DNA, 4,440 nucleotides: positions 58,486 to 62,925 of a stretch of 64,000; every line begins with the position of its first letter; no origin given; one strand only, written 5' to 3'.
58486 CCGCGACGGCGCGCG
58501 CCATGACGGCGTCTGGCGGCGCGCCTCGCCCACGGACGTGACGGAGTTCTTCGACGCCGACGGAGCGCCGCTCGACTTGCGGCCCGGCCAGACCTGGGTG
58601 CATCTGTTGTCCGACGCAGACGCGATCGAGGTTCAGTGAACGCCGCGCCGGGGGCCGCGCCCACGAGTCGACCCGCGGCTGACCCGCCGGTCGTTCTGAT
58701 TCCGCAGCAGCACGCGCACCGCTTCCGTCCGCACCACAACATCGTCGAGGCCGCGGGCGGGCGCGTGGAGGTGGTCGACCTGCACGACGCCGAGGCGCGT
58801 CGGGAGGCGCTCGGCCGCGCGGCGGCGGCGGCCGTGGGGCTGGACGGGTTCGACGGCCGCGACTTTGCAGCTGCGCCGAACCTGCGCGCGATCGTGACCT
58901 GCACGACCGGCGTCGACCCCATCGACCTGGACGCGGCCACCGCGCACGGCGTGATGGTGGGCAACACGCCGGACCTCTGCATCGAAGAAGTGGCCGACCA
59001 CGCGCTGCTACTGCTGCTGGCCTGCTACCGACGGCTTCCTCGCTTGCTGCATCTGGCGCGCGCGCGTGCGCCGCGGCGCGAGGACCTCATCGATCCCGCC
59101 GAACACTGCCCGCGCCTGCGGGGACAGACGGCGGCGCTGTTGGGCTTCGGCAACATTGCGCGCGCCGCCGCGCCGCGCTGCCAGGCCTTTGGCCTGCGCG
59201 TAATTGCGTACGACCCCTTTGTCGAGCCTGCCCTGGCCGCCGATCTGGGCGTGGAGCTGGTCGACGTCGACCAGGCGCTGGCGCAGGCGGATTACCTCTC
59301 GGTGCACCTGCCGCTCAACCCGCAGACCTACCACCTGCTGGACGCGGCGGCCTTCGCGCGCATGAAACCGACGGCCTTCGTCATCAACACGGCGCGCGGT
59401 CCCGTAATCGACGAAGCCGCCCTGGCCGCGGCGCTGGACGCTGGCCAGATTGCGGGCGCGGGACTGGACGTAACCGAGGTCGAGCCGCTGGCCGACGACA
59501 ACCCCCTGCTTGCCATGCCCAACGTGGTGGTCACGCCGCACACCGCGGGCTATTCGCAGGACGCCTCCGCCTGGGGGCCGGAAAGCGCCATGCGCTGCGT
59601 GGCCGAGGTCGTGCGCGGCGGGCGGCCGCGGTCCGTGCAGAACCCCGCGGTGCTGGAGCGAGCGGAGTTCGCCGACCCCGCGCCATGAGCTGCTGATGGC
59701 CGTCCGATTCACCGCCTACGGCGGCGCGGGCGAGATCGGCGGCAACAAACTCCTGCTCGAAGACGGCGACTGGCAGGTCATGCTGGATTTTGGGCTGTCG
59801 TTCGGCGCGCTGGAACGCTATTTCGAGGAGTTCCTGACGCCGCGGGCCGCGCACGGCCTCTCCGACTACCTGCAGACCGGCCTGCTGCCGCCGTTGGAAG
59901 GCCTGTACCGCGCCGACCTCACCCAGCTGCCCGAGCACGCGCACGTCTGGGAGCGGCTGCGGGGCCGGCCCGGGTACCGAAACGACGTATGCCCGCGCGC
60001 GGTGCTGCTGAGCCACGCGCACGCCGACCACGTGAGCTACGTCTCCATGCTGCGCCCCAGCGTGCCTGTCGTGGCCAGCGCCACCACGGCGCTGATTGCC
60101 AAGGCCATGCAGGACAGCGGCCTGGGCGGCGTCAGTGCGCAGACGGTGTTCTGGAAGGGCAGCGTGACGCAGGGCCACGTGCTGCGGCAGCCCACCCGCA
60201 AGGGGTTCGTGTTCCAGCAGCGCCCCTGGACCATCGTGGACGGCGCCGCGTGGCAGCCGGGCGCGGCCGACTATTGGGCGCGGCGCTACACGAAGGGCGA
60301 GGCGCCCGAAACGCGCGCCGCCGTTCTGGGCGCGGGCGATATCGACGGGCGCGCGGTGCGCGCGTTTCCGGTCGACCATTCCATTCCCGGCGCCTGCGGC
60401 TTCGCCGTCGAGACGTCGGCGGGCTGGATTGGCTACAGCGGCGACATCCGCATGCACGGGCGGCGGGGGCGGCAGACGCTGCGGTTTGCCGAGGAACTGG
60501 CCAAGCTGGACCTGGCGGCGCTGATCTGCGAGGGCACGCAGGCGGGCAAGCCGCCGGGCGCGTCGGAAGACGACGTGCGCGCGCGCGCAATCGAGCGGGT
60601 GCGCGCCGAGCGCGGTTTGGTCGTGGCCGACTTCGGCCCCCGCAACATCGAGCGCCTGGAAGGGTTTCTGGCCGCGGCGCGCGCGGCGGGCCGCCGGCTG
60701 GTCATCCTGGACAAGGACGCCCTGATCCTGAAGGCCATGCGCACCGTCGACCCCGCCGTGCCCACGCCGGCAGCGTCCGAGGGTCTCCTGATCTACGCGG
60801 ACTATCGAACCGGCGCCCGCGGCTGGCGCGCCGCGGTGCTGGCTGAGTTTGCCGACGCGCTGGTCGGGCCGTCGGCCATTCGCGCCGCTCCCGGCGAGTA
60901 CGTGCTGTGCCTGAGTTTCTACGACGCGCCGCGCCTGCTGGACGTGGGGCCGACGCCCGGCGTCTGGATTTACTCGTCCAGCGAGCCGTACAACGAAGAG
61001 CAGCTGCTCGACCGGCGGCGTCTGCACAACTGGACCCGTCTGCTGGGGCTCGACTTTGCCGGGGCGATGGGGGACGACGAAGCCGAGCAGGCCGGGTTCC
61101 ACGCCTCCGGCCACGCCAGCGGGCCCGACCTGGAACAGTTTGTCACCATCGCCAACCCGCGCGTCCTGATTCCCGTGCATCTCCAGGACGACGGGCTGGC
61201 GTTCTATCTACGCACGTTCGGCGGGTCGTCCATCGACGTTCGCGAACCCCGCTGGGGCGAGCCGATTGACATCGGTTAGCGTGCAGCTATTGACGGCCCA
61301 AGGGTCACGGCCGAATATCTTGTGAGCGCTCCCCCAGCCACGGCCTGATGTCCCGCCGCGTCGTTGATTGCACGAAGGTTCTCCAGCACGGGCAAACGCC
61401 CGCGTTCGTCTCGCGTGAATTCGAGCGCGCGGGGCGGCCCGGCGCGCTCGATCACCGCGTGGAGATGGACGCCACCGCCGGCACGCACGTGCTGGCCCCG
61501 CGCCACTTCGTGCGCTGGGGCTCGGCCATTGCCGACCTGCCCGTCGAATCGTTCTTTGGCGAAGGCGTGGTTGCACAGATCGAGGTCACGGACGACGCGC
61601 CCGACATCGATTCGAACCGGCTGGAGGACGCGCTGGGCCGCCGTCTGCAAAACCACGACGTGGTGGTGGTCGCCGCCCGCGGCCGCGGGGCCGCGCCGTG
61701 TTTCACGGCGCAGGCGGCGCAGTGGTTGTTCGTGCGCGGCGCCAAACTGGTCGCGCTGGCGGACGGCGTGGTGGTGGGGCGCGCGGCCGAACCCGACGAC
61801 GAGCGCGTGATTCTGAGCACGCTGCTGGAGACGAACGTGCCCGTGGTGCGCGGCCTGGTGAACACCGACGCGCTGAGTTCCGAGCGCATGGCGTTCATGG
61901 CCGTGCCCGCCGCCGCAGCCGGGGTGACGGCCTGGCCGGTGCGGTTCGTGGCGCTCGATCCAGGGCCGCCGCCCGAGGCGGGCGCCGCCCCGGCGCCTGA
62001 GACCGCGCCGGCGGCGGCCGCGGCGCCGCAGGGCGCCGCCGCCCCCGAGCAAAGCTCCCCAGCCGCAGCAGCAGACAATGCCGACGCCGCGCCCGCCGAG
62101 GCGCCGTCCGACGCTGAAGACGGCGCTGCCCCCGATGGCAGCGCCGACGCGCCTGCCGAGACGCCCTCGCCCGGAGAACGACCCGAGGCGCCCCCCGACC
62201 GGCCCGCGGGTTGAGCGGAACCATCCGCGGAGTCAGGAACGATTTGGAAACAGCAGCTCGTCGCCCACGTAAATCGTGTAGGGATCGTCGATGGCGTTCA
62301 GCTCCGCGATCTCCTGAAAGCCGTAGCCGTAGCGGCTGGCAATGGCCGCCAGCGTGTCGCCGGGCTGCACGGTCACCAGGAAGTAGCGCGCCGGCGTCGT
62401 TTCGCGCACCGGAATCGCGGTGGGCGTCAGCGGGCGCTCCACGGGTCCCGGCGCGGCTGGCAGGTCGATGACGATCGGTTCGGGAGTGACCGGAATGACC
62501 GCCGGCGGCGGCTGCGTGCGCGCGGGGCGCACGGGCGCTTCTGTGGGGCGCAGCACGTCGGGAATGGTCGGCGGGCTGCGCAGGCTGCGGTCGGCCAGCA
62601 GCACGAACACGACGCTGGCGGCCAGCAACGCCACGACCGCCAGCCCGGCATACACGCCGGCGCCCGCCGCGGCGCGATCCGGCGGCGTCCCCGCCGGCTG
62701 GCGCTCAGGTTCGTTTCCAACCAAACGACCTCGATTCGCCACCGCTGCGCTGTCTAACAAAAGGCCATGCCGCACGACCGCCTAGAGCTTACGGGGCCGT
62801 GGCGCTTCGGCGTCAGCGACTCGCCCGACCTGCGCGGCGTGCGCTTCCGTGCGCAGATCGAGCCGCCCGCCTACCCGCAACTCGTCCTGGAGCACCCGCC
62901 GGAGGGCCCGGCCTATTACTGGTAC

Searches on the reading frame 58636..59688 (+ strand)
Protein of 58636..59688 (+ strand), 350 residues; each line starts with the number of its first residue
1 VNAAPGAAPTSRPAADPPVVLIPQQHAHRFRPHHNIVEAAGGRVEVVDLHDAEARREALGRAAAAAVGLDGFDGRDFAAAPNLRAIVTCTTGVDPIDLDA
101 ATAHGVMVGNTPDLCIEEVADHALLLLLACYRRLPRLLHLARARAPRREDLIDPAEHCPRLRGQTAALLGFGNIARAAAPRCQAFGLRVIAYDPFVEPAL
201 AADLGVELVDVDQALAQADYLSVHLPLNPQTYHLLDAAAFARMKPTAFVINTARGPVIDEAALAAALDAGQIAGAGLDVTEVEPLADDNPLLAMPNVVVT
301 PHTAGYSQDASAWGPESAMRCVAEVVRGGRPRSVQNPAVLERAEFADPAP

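Call 26: search_protein_families(library=pfam, proteins=[window:58636-59688:+], max_evalue=0.001)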
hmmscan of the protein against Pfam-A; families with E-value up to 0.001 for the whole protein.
window:58636-59688:+ (350 aa): 2 families
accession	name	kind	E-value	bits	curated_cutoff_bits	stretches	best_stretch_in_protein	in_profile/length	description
PF02826.25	2-Hacid_dh_C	-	2.9e-57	193.3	25.1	1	125-304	2-178/178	D-isomer specific 2-hydroxyacid dehydrogenase, NAD binding domain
PF00389.36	2-Hacid_dh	-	6.9e-16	58.6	24.6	1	38-334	16-132/134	D-isomer specific 2-hydroxyacid dehydrogenase, catalytic domain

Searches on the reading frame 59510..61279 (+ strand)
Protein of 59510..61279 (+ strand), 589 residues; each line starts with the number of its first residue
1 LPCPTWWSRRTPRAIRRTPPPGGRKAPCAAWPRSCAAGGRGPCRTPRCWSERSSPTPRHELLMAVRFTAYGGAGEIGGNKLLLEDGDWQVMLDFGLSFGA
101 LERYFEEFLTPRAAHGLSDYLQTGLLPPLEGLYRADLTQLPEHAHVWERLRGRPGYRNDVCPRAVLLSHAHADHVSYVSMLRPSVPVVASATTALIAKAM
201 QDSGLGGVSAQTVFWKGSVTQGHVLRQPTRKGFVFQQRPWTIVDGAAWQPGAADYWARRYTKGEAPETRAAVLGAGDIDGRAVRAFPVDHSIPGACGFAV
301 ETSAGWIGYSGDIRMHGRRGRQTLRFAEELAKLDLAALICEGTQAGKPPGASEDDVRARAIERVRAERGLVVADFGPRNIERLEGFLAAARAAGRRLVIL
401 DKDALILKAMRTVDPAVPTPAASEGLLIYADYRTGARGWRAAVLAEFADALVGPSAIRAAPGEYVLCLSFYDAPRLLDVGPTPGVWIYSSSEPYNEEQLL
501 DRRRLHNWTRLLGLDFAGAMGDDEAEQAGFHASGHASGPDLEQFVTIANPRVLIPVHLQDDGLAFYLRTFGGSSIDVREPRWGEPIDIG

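Call 26: search_protein_families(library=pfam, proteins=[window:59510-61279:+], max_evalue=0.001)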
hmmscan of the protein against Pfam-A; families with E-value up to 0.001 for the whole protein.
window:59510-61279:+ (589 aa): 2 families
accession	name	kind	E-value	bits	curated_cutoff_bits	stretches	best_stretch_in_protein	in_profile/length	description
PF12706.13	Lactamase_B_2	-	3e-07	30.7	27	1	162-222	31-99/200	Beta-lactamase superfamily domain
PF07521.17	RMMBL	-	0.00042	20.7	21.6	0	531-557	13-39/63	Zn-dependent metallo-hydrolase RNA specificity domain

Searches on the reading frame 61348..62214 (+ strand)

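Call 26: search_protein_families(library=pfam, proteins=[window:61348-62214:+], max_evalue=0.001)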
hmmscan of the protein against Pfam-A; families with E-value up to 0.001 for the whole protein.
window:61348-62214:+ (288 aa): 1 family
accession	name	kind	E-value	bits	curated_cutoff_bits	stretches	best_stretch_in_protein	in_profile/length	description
PF04199.19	Cyclase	-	3.8e-13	50.3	23.1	1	6-136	1-134/142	Putative cyclase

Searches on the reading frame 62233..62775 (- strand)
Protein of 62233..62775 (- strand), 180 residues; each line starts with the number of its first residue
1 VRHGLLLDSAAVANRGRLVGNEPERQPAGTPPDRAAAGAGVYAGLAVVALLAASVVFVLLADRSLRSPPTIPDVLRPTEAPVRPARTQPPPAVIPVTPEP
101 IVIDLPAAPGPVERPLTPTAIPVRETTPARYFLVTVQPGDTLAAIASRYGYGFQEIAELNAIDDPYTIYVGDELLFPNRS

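Call 26: search_protein_families(library=pfam, proteins=[window:62233-62775:-], max_evalue=0.001)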
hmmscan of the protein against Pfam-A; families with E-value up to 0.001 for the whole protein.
window:62233-62775:- (180 aa): 1 family
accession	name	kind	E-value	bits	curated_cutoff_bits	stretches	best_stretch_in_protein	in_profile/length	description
PF01476.26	LysM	-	7.6e-14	51.8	20.9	1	135-177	2-43/43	LysM domain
